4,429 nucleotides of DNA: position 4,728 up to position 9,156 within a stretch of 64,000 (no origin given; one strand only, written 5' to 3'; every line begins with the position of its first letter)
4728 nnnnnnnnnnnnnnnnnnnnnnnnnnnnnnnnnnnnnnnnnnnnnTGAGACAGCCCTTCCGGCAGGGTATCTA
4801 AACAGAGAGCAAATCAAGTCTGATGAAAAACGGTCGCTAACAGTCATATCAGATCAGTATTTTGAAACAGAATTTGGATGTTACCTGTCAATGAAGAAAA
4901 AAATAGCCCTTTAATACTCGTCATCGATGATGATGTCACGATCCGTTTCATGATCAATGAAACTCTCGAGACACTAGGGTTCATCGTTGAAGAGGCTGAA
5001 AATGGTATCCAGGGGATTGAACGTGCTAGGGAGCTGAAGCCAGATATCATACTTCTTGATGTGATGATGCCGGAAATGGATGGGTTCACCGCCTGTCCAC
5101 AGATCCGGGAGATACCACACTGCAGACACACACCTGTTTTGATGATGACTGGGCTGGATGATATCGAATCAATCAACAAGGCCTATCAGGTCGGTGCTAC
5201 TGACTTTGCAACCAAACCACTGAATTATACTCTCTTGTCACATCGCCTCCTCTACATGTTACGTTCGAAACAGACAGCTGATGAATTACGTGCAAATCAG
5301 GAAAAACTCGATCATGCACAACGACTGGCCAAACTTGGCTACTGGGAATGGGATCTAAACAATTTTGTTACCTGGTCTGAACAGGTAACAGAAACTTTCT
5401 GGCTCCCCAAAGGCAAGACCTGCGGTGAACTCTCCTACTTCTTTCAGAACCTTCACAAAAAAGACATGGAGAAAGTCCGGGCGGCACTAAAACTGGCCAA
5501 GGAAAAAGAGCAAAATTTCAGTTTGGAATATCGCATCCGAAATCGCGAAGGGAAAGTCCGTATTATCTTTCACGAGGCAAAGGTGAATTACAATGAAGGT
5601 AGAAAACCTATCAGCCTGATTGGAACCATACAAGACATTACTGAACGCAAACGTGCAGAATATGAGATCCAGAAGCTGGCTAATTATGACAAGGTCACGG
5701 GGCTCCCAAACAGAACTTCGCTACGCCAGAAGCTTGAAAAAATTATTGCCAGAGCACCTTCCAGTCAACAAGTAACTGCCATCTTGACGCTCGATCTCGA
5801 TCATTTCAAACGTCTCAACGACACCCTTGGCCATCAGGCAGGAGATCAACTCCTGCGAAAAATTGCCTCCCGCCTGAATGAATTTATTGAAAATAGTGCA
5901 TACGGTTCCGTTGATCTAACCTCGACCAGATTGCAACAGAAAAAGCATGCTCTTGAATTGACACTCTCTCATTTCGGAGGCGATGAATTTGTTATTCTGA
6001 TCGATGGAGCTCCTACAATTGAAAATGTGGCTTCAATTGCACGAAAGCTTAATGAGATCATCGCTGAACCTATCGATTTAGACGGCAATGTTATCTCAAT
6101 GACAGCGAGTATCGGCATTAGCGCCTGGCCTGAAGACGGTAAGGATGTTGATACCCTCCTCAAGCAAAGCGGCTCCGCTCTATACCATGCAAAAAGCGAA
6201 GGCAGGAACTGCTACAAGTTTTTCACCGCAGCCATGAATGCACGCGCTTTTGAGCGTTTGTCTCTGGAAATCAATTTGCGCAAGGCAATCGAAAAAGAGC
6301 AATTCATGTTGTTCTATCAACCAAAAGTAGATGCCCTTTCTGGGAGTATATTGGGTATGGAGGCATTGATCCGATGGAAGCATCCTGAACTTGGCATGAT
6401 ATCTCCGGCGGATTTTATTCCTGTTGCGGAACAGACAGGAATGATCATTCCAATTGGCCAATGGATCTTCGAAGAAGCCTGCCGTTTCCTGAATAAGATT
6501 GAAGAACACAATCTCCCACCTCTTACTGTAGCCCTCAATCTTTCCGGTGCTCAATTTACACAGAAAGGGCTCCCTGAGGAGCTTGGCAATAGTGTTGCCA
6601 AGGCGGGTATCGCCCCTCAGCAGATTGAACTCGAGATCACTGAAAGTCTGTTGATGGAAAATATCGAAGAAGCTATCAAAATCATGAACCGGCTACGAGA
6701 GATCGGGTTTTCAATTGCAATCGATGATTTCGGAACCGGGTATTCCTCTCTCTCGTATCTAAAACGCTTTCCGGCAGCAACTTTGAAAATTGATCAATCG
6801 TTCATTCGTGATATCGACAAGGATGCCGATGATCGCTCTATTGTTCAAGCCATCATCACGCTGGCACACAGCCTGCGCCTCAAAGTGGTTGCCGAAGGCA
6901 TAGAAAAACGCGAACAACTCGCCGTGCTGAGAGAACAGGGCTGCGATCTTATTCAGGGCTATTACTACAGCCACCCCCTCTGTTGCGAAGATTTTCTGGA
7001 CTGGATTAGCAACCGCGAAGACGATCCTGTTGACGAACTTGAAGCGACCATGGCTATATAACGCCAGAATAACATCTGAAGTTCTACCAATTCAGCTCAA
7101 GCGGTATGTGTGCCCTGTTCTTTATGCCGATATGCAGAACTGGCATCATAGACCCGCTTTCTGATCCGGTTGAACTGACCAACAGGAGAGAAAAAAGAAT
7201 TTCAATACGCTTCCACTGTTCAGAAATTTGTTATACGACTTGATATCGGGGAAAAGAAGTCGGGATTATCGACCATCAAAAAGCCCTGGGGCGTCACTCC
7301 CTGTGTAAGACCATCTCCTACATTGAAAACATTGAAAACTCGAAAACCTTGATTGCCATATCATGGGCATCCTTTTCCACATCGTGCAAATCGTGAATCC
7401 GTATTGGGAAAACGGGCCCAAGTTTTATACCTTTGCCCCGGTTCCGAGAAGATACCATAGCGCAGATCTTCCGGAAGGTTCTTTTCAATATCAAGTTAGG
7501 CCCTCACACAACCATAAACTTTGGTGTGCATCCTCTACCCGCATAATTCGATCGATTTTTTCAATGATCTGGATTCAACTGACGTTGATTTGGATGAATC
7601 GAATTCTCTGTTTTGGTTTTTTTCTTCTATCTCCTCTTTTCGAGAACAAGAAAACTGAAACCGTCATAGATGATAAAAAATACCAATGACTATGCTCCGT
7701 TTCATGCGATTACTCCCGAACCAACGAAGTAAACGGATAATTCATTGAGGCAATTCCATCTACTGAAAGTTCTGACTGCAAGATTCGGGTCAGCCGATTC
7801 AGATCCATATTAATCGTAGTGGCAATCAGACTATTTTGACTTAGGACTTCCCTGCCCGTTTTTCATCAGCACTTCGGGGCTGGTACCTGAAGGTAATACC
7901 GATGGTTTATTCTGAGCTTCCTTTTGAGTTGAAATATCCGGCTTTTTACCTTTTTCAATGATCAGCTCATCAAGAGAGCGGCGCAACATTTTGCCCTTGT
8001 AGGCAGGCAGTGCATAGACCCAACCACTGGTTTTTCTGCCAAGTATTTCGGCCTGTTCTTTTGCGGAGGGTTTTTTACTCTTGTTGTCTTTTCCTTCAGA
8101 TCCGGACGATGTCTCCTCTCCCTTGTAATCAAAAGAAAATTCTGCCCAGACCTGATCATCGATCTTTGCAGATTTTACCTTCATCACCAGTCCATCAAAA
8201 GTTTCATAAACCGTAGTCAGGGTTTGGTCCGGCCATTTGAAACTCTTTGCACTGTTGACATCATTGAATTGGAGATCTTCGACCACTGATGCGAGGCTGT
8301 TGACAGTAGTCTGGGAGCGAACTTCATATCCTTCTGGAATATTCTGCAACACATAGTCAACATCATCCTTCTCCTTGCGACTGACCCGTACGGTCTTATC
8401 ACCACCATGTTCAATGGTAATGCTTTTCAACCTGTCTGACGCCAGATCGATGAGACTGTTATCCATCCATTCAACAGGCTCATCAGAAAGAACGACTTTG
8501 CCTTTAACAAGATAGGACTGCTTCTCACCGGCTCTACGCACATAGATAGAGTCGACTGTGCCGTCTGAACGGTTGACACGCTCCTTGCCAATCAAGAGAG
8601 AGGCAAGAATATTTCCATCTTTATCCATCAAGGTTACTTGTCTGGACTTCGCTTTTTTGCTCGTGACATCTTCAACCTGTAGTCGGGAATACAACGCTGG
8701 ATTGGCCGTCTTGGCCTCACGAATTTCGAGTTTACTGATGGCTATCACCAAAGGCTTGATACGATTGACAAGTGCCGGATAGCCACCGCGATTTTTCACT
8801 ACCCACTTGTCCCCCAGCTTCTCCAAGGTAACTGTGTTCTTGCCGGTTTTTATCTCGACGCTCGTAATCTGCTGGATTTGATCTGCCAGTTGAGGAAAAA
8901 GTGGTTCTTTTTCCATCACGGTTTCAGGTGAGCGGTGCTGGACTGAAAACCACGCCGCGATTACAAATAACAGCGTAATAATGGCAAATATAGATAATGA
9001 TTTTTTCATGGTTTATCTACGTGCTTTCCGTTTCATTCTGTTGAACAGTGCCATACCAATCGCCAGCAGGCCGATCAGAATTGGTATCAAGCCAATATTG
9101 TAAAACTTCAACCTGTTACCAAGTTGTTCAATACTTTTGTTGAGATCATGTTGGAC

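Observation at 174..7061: Three-gene sensory cluster: kinase-less membrane relay protein, hybrid histidine kinase and a REC-PAS-GGDEF-EAL output, all co-oriented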

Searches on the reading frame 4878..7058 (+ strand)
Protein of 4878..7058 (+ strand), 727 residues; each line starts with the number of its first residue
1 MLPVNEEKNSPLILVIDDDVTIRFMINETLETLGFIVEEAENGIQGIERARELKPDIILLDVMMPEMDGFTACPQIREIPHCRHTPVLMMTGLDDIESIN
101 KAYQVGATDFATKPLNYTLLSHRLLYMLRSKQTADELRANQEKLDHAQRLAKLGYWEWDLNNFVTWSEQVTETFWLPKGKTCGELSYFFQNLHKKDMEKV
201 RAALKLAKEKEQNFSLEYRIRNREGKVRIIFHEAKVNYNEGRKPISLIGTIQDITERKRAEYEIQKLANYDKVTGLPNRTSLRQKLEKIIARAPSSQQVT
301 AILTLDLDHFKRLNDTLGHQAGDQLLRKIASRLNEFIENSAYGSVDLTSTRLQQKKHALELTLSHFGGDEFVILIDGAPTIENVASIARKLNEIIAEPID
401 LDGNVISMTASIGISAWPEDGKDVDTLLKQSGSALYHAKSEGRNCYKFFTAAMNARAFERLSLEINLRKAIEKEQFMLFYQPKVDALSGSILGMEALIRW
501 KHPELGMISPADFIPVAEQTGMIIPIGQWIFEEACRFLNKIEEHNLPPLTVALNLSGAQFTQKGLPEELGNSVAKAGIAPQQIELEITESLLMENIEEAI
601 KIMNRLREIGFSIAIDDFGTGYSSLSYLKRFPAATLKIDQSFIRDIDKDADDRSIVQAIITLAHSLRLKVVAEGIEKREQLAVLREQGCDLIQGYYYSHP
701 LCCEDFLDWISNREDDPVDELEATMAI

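Call 3: search_protein_families(library=pfam, proteins=[window:4878-7058:+], max_evalue=1)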
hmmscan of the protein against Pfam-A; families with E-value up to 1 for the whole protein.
window:4878-7058:+ (727 aa): 8 families
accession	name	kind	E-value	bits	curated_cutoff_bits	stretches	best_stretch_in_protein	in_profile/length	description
PF00563.25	EAL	-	4.1e-81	272.2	31.3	1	467-700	4-236/236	EAL domain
PF00990.26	GGDEF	-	8.5e-41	139.8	23.8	2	268-341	1-74/161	Diguanylate cyclase, GGDEF domain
PF00072.30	Response_reg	-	1.5e-27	96.4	30.2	1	13-122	1-108/111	Response regulator receiver domain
PF08447.18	PAS_3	-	1.7e-10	41.4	25.6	1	164-251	2-89/89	PAS fold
PF22335.1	Cas10-Cmr2_palm2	-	4.9e-05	23.9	27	1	300-445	2-131/133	Cas10/Cmr2, second palm domain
PF13426.13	PAS_9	-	0.0069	17.1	27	1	185-256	36-103/103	PAS domain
PF08448.16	PAS_4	-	0.095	13.4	23.1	1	189-259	41-110/110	PAS fold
PF14598.12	PAS_11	-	0.15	12.5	25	1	189-227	38-76/109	PAS domain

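Call 4: search_protein_families(library=ncbifam, proteins=[window:4878-7058:+], max_evalue=0.01)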
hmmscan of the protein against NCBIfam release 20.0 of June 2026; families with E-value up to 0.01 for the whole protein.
window:4878-7058:+ (727 aa): 124 families (the best 25 are shown)
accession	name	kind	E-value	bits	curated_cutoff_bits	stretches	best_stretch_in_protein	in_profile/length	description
NF045675.1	PhdiestaseDibA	equivalog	9.8e-142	473.4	980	1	212-705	147-620/623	phosphodiesterase DibA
NF007474.0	PRK10060.1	equivalog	6.2e-125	417.9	782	1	202-714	171-658/663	cyclic di-GMP phosphodiesterase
NF008467.0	PRK11359.1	equivalog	2.8e-117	392.7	857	1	195-713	298-795/800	oxygen-sensing cyclic-di-GMP phosphodiesterase DosP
NF053781.1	cdiGMPphdstlr2612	equivalog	9e-115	384.7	1600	2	265-707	837-1262/1268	Tlr1612 family c-di-GMP phosphodiesterase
NF052458.1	PhdiestGepA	equivalog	2.9e-98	330.1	1200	1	248-706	404-837/840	phosphodiesterase GepA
NF007298.0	PRK09776.1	equivalog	7e-81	272.5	1135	2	251-708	667-1104/1111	diguanylate cyclase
NF008807.1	PRK11829.1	equivalog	8.4e-79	265.4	733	1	262-707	236-659/670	biofilm formation regulator HmsP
NF007135.0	PRK09581.1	equivalog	3.2e-61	207.5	474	2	13-144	5-136/457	PleD family two-component system response regulator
NF007839.0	PRK10551.1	equivalog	2.2e-59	201.4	461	1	464-714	265-514/518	cyclic di-GMP phosphodiesterase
NF052596.1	RR_EAL_PvrR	equivalog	4.9e-58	196.6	580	2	464-712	144-391/398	response regulator cyclic di-GMP phosphodiesterase PvrR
NF045673.1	c-di-GMPRcptLapD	equivalog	3e-46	158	1020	1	263-700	231-644/647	cyclic di-GMP receptor LapD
TIGR00254.1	GGDEF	domain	2.3e-37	128.3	37.4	2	265-336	2-73/168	diguanylate cyclase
NF007423.1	PRK09966.1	equivalog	1.9e-36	125.8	325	2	259-339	230-310/390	diguanylate cyclase DgcN/YfiN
NF008281.1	PRK11059.1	equivalog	2.8e-34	118.4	663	1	252-700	204-629/633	RNase E specificity factor CsrD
NF047654.1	DiguCycDgcRLepto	equivalog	1.4e-30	106.2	500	2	247-444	112-291/295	diguanylate cyclase DgcR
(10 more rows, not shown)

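Call 74: list_cluster_members(proteins=[P0001, P0187, window:4878-7058:+])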
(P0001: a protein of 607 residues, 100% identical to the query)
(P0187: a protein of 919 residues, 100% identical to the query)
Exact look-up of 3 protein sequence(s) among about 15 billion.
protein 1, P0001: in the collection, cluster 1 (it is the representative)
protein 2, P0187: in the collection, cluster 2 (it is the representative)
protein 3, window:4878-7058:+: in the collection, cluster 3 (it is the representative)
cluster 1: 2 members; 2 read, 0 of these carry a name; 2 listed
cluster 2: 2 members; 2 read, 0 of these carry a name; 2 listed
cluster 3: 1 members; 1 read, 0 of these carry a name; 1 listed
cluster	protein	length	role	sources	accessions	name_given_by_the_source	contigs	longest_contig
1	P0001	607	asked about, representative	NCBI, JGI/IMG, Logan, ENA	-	-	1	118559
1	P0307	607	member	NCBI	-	-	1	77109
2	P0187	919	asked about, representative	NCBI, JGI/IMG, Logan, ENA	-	-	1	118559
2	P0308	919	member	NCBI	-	-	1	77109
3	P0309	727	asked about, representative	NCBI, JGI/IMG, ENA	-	-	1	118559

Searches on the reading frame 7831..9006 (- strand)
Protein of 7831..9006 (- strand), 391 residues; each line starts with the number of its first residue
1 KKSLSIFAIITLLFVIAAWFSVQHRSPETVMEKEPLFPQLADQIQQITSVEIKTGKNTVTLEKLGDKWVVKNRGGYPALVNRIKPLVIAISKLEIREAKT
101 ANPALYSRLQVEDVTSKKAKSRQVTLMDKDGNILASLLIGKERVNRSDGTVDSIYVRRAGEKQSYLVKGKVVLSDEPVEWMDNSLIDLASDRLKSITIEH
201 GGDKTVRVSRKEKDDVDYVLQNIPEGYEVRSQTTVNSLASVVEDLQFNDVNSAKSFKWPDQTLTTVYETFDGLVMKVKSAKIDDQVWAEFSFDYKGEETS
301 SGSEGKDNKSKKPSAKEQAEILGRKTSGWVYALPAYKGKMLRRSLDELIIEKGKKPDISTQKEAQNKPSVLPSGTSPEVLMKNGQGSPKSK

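Call 22: search_protein_families(library=pfam, proteins=[window:7831-9006:-], max_evalue=0.01)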
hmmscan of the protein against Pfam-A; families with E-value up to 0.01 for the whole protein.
window:7831-9006:- (391 aa): 1 family
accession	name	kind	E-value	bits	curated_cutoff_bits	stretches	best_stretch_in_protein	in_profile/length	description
PF14238.11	DUF4340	-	1.4e-15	58.4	25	1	68-252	1-169/183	Domain of unknown function (DUF4340)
